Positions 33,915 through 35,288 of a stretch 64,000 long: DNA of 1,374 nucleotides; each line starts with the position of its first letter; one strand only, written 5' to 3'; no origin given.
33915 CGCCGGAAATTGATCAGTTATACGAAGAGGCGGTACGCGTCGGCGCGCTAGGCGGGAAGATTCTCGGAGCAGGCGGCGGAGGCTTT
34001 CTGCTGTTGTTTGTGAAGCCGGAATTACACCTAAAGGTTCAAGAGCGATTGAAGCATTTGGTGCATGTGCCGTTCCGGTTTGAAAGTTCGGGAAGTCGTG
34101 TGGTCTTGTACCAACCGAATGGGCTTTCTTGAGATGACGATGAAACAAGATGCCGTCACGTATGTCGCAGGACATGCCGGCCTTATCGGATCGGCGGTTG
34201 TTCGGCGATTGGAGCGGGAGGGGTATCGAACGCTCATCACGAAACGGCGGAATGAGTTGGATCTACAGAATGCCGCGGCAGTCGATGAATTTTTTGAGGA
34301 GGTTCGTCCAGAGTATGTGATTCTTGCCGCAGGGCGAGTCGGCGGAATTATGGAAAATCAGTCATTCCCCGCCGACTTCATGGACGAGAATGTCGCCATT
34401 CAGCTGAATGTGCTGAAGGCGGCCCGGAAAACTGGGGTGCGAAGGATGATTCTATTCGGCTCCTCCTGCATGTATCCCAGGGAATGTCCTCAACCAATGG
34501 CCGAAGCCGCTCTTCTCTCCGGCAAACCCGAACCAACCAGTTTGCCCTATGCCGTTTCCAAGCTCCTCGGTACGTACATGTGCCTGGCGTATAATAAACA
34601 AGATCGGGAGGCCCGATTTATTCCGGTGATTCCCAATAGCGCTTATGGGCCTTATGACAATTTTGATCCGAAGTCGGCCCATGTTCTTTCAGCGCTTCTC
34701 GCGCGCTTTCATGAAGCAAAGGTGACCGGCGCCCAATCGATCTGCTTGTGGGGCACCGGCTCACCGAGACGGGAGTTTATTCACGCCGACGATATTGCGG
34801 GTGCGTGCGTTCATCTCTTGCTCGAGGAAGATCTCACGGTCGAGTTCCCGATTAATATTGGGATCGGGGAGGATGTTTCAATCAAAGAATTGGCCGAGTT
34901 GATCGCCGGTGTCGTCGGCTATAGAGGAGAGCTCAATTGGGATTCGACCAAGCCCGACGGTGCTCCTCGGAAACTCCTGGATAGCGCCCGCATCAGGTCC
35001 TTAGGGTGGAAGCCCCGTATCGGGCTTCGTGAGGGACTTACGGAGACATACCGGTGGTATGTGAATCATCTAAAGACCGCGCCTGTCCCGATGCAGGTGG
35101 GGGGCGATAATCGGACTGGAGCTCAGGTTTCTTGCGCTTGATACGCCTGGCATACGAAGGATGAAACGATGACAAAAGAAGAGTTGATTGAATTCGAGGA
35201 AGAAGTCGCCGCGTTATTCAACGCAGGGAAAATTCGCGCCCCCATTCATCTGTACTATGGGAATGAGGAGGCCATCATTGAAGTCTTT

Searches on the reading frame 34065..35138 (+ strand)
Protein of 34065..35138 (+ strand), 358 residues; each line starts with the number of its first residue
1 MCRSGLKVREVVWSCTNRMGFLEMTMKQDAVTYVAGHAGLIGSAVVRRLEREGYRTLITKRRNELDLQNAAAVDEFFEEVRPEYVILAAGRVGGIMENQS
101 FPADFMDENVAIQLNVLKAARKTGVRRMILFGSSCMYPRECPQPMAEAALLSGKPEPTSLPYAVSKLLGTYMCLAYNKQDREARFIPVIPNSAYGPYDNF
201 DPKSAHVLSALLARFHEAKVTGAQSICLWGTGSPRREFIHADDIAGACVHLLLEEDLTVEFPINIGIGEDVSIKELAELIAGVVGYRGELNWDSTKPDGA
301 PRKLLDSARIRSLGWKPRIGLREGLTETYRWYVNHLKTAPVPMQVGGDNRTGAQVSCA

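Call 82: search_protein_families(library=pfam, proteins=[window:34065-35138:+], max_evalue=0.001)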
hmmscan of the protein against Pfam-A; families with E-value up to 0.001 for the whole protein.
window:34065-35138:+ (358 aa): 3 families
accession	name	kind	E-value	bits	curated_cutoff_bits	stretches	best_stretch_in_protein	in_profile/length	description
PF01370.27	Epimerase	-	2.8e-58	197.6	20.9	1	33-266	2-240/240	NAD dependent epimerase/dehydratase family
PF16363.11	GDP_Man_Dehyd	-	3.2e-20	73.3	27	1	65-328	59-332/332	GDP-mannose 4,6 dehydratase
PF04321.23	RmlD_sub_bind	-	1.8e-06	27.7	27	1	33-89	4-59/287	RmlD substrate binding domain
